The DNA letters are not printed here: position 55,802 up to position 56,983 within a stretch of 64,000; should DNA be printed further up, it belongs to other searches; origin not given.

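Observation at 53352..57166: AurF-type enzyme flanked by ACP and ferredoxin but with no amine-supplying gene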

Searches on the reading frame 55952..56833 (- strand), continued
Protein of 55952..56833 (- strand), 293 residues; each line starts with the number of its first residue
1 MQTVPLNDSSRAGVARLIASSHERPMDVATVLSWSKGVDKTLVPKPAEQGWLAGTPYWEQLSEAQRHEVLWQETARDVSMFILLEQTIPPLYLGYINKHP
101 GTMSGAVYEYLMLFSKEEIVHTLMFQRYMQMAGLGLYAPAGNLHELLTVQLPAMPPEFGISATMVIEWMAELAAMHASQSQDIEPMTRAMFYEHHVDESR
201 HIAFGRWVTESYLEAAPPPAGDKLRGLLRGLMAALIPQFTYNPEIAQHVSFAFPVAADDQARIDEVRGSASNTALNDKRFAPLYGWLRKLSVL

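Call 50: search_protein_families(library=ncbifam, proteins=[L062:4453-6030:+, L062:6053-6925:+, L062:6912-7946:+, L062:7960-8205:+, L062:8367-9890:+, L062:9833-10912:+, L062:10912-11904:+, L062:11916-12794:+, L062:12791-13945:+, L062:14723-15964:+], max_evalue=0.00001)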
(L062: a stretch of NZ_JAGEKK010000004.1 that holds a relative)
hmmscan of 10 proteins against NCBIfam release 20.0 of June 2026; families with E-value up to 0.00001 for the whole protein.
L062:4453-6030:+ (525 aa): 99 families (the best 25 are shown)
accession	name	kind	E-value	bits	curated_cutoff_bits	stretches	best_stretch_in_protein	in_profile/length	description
TIGR02262.1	benz_CoA_lig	subfamily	1e-97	328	375.25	1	24-521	28-506/508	benzoate-CoA ligase family protein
NF053567.1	HBDA_AROS1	equivalog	2.5e-87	293.4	1000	1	19-522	32-517/523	3-hydroxybenzoate--CoA ligase HbdA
NF004837.0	PRK06187.1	subfamily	6e-79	265.7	476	1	28-523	35-521/531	long-chain-fatty-acid--CoA ligase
NF004114.0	PRK05605.1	equivalog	6.4e-58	196.4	766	2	167-524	219-569/575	long-chain-fatty-acid--CoA ligase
NF006181.0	PRK08314.1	subfamily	7.1e-54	183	705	1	14-522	37-552/563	long-chain-fatty-acid--CoA ligase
NF052269.1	Staph_lig_FadD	equivalog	9.5e-54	182.5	650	1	32-522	33-491/499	long-chain-fatty-acid--CoA ligase FadD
NF005307.0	PRK06839.1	equivalog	5.4e-53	180.4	748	1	20-523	21-492/496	o-succinylbenzoate--CoA ligase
NF004716.0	PRK06060.1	equivalog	4.7e-52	177.1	1228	1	168-521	144-487/705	p-hydroxybenzoic acid--AMP ligase FadD22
NF005702.0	PRK07514.1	subfamily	1.2e-49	169.1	558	1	30-522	33-498/506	malonyl-CoA synthase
NF004822.0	PRK06178.1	equivalog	1.4e-49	169.2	782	1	39-524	75-567/571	acyl-CoA synthetase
NF003313.0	PRK04319.1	equivalog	4.1e-48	164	729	1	30-520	78-557/574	acetate--CoA ligase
NF047394.1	AcylCoAsynMbcS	equivalog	6.7e-47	160.3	850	1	26-521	41-517/525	acyl-CoA synthetase MbcS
NF006182.0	PRK08316.1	subfamily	1.4e-46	159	663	1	30-522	40-515/523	fatty acyl-CoA synthetase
NF006523.0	PRK08974.1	equivalog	2.4e-44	151.4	884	1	168-523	205-552/561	long-chain-fatty-acid--CoA ligase FadD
NF005220.0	PRK06710.1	equivalog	2.7e-43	147.9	1116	1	30-520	53-549/563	long-chain-fatty-acid--CoA ligase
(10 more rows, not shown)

L062:6053-6925:+ (290 aa): 2 families
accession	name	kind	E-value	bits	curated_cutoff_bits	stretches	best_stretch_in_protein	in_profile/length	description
NF006829.0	PRK09352.1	subfamily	5.3e-09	35.5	249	1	34-194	48-206/322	beta-ketoacyl-ACP synthase 3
TIGR00747.1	fabH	subfamily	7.3e-08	31.8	292.1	1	36-191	48-200/322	beta-ketoacyl-ACP synthase III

L062:6912-7946:+ (344 aa): 15 families
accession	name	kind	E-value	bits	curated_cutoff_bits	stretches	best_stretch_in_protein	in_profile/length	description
NF006829.0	PRK09352.1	subfamily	9.7e-50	169.4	249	1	5-337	4-319/322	beta-ketoacyl-ACP synthase 3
TIGR00747.1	fabH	subfamily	1.9e-45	155.4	292.1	1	6-336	3-319/322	beta-ketoacyl-ACP synthase III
NF005541.0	PRK07204.1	equivalog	1.5e-41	142.8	402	1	32-333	29-323/329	beta-ketoacyl-ACP synthase III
NF004623.0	PRK05963.1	equivalog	1.5e-28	100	437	1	41-338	40-327/328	beta-ketoacyl-ACP synthase III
NF005308.0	PRK06840.1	equivalog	1.8e-22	79.8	315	1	7-339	6-335/339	3-oxoacyl-ACP synthase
NF006720.0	PRK09258.1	equivalog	8.6e-21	74.6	285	2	52-164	56-160/338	3-oxoacyl-ACP synthase III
NF009519.0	PRK12880.1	equivalog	4.8e-20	72.2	436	1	38-186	43-181/353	beta-ketoacyl-ACP synthase III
NF005703.0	PRK07515.1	equivalog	8.4e-17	61.1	304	1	57-334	96-367/373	beta-ketoacyl-ACP synthase III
NF003274.0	PRK04262.1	equivalog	2.8e-11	43.1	244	1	55-333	49-302/347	hydroxymethylglutaryl-CoA synthase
TIGR01930.1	AcCoA-C-Actrans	subfamily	2.3e-09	36.7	240.55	1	56-161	20-117/385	acetyl-CoA C-acyltransferase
NF004720.0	PRK06064.1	subfamily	2.4e-09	36.5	420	1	51-161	16-119/389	thiolase domain-containing protein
NF042429.2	DHPHCoAsyn_DpgA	equivalog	3.5e-09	36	425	1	55-318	68-329/350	3,5-dihydroxyphenylacetyl-CoA synthase DpgA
TIGR01835.1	HMG-CoA-S_prok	equivalog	2.8e-08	32.9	360.35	1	56-274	48-240/382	hydroxymethylglutaryl-CoA synthase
NF005293.2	PRK06816.1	subfamily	7.4e-08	31.8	450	0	221-323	253-360/378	StlD/DarB family beta-ketosynthase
NF005704.0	PRK07516.1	subfamily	9.4e-06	24.8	412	0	51-161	16-119/389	thiolase domain-containing protein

L062:7960-8205:+ (81 aa): 6 families
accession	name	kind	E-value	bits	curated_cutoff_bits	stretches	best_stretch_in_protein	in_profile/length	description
NF002148.0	PRK00982.1-2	subfamily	1.1e-09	38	71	1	3-78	2-77/79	acyl carrier protein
NF002150.0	PRK00982.1-4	subfamily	1.1e-08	35.1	66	1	1-78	1-78/80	acyl carrier protein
TIGR00517.1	acyl_carrier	equivalog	1.3e-07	31.4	70.45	1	3-77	1-75/77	acyl carrier protein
NF006031.0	PRK08172.1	equivalog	2e-07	31.5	76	1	9-79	8-78/82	acyl carrier protein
NF005079.0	PRK06508.1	equivalog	7.2e-07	29.5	83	1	6-57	4-55/93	acyl carrier protein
NF009104.0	PRK12449.1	equivalog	4.2e-06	26.6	70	1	1-79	1-79/80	acyl carrier protein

L062:8367-9890:+ (507 aa): 6 families
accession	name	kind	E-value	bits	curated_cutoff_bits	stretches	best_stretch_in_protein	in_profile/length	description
TIGR02733.1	desat_CrtD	equivalog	2.1e-24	86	549.7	2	232-450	225-436/492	C-3',4' desaturase CrtD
TIGR02730.1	carot_isom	equivalog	1.8e-16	60.1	586.9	1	227-470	217-453/493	carotenoid isomerase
NF005560.0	PRK07233.1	equivalog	5.7e-09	35.3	252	0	21-61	5-45/435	hypothetical protein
TIGR02734.1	crtI_fam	subfamily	1.6e-08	33.8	238.1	1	20-452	2-437/504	phytoene desaturase family protein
TIGR03467.1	HpnE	equivalog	1.6e-07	31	283.05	1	21-99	3-82/430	hydroxysqualene dehydroxylase HpnE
NF058655.1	CrtID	equivalog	1.1e-06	27.8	640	1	20-305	2-288/478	bifunctional phytoene desaturase/3,4-desaturase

L062:9833-10912:+ (359 aa): 0 families

L062:10912-11904:+ (330 aa): 17 families
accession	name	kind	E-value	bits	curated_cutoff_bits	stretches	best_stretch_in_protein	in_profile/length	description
NF006829.0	PRK09352.1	subfamily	4.2e-94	315.1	249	1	2-329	4-320/322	beta-ketoacyl-ACP synthase 3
TIGR00747.1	fabH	subfamily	4e-91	305.4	292.1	1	1-329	1-321/322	beta-ketoacyl-ACP synthase III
NF004623.0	PRK05963.1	equivalog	2e-63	214.7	437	1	3-329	6-327/328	beta-ketoacyl-ACP synthase III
NF005541.0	PRK07204.1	equivalog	1.4e-46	159.4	402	1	4-328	6-327/329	beta-ketoacyl-ACP synthase III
NF006720.0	PRK09258.1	equivalog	4e-33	115.1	285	1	21-320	31-328/338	3-oxoacyl-ACP synthase III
NF005308.0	PRK06840.1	equivalog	4.4e-33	114.7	315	1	2-326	4-331/339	3-oxoacyl-ACP synthase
NF009519.0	PRK12880.1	equivalog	7.1e-33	114.4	436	1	37-330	46-338/353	beta-ketoacyl-ACP synthase III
NF005703.0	PRK07515.1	equivalog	2.6e-29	102.3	304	1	52-328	97-370/373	beta-ketoacyl-ACP synthase III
NF003274.0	PRK04262.1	equivalog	2.4e-22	79.4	244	1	3-322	3-300/347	hydroxymethylglutaryl-CoA synthase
TIGR00748.1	HMG_CoA_syn_Arc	equivalog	2e-14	53.6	353.35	1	5-322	4-299/345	hydroxymethylglutaryl-CoA synthase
NF005293.2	PRK06816.1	subfamily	1.6e-13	50.4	450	0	227-302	269-350/378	StlD/DarB family beta-ketosynthase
NF053539.1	resorcinol_DarB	exception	1.2e-12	47.7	550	1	224-301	266-348/377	dialkylresorcinol biosynthesis protein DarB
NF042429.2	DHPHCoAsyn_DpgA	equivalog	4.2e-11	42.4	425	1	33-328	55-348/350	3,5-dihydroxyphenylacetyl-CoA synthase DpgA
TIGR01835.1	HMG-CoA-S_prok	equivalog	3.9e-10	39.1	360.35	0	45-140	43-136/382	hydroxymethylglutaryl-CoA synthase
TIGR01930.1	AcCoA-C-Actrans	subfamily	1.4e-08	34.1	240.55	1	36-151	6-121/385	acetyl-CoA C-acyltransferase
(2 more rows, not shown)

L062:11916-12794:+ (292 aa): 8 families
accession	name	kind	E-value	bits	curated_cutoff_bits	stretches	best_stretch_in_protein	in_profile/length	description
NF012229.1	bla_class_B_core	domain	6.9e-11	42.5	100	1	21-162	16-136/139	metallo-beta-lactamase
TIGR03413.1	GSH_gloB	equivalog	1.3e-10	41.1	200.8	0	20-120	9-102/248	hydroxyacylglutathione hydrolase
NF033105.1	bla_subclass_B3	equivalog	6.8e-10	38.7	240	1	16-166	18-157/257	subclass B3 metallo-beta-lactamase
NF012101.1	blaGOB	exception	1.4e-07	31.1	560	1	9-168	40-188/290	GOB family subclass B3 metallo-beta-lactamase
NF040644.1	blaPAM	exception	4.3e-07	29.3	615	1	11-164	47-188/287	PAM family subclass B3 metallo-beta-lactamase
NF000438.2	blaPOM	exception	1.7e-06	27.4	610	1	14-166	50-190/286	POM family subclass B3 metallo-beta-lactamase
NF033185.1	B3_Acin_new2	exception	2e-06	27.2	625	1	9-168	39-192/285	putative subclass B3 metallo-beta-lactamase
NF008887.0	PRK11921.1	equivalog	5.8e-06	25.4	635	0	22-101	36-113/396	anaerobic nitric oxide reductase flavorubredoxin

L062:12791-13945:+ (384 aa): 63 families (the best 25 are shown)
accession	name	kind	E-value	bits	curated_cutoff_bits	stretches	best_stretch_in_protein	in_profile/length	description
NF005452.0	PRK07045.1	equivalog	1.7e-99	333.4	397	1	9-381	5-382/388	putative monooxygenase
TIGR01988.1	Ubi-OHases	subfamily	1.8e-44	152.2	224.65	1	11-361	1-357/387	ubiquinone biosynthesis hydroxylase, UbiH/UbiF/VisC/COQ6 family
NF005612.0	PRK07364.1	equivalog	1.2e-36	126.2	487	1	5-354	14-366/415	FAD-dependent hydroxylase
TIGR01984.1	UbiH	equivalog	1.8e-35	122.5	392.2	1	11-362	1-353/382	2-octaprenyl-6-methoxyphenyl hydroxylase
NF005788.0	PRK07608.1-3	equivalog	2.3e-34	118.8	478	1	9-362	2-358/388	UbiH/UbiF family hydroxylase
NF005313.0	PRK06847.1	subfamily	9.1e-32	110.4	372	1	12-354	7-348/375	hypothetical protein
NF006593.0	PRK09126.1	equivalog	6.6e-31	107.6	420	1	8-354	3-353/393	5-demethoxyubiquinol-8 5-hydroxylase UbiM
NF005243.0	PRK06753.1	equivalog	3.6e-30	105.1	365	1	13-350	4-331/374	hypothetical protein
NF005691.0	PRK07494.1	equivalog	4.4e-30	104.5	459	1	7-339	6-335/404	UbiH/UbiF family hydroxylase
NF033623.1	urate_HpxO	equivalog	1.1e-29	103.5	500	1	12-347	2-336/381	FAD-dependent urate hydroxylase HpxO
NF005949.0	PRK08013.1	equivalog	1.8e-29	102.9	620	1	9-320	3-318/401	FAD-dependent 2-octaprenylphenol hydroxylase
NF006460.0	PRK08849.1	equivalog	5.4e-29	101.2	598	1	7-339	3-333/386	2-octaprenyl-3-methyl-6-methoxy-1,4-benzoquinol hydroxylase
NF005761.0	PRK07588.1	equivalog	4.3e-28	98.3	454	1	13-369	4-361/392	FAD-binding domain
NF005951.1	PRK08020.1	equivalog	7.6e-28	97.4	590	1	9-315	2-309/388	3-demethoxyubiquinol 3-hydroxylase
TIGR01989.1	COQ6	equivalog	3.9e-27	95.3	489.3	2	269-353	318-404/437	ubiquinone biosynthesis monooxygenase COQ6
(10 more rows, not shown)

L062:14723-15964:+ (413 aa): 21 families
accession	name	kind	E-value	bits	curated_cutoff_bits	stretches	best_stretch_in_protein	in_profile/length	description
TIGR03150.1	fabF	equivalog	8.4e-99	331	493.75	1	2-407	1-406/407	beta-ketoacyl-ACP synthase II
NF005589.0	PRK07314.1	subfamily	1.3e-94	317.3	387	1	1-410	3-412/413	beta-ketoacyl-ACP synthase II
NF004970.0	PRK06333.1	subfamily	2.3e-89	300.2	525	1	1-411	3-423/424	beta-ketoacyl-ACP synthase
NF005935.0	PRK07967.1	equivalog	7.4e-71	239.1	630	1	1-411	1-405/406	beta-ketoacyl-ACP synthase I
NF006587.0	PRK09116.1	equivalog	9.6e-71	238.7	470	1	1-410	1-407/408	beta-ketoacyl-ACP synthase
NF058662.1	cispenta_AmcF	equivalog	1.3e-70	238.3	325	1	4-408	2-368/369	cispentacin biosynthesis acyltransferase subunit AmcF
NF006618.0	PRK09185.1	subfamily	4.5e-70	236.7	407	1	1-409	2-392/394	beta-ketoacyl-ACP synthase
NF004618.0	PRK05952.1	equivalog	1.2e-69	235.1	455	1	79-409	62-382/384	beta-ketoacyl-ACP synthase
NF006274.0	PRK08439.1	equivalog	8.2e-66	222.4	621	1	1-409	1-405/406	beta-ketoacyl-ACP synthase II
NF006434.0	PRK08722.1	equivalog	6.6e-65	219.6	759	1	2-409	4-413/414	beta-ketoacyl-ACP synthase II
NF005076.0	PRK06501.1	equivalog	1.6e-63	215.1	629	1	4-410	13-423/425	beta-ketoacyl-ACP synthase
NF005490.0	PRK07103.1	equivalog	1.4e-56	192.3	445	1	1-409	3-412/414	polyketide beta-ketoacyl:acyl carrier protein synthase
NF005916.1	PRK07910.1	equivalog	4.1e-53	180.8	560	1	3-410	13-418/418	KasA/KasB family beta-ketoacyl-ACP synthase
TIGR02813.1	omega_3_PfaA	subfamily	5.4e-32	109.6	1010.1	1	147-367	186-411/2582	polyketide-type polyunsaturated fatty acid synthase PfaA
NF045894.1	PKS_plus_SDR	equivalog_domain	5.2e-30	103.9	1740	1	144-364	150-375/1515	type I polyketide synthase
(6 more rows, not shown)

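Call 55: find_encoding_contigs(protein=P0001, flank=1000, max_places=2)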
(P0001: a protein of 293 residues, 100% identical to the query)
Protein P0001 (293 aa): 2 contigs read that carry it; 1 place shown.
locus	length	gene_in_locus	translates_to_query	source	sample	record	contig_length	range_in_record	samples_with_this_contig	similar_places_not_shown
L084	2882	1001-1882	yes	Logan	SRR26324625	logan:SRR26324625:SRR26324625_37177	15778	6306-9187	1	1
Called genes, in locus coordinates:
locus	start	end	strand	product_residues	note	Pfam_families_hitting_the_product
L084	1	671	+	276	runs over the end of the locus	PF01575:MaoC_dehydratas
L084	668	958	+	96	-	PF00550:PP-binding (weak)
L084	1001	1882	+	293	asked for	PF11583:AurF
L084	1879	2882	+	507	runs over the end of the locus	PF01266:DAO (faint), PF13450:NAD_binding_8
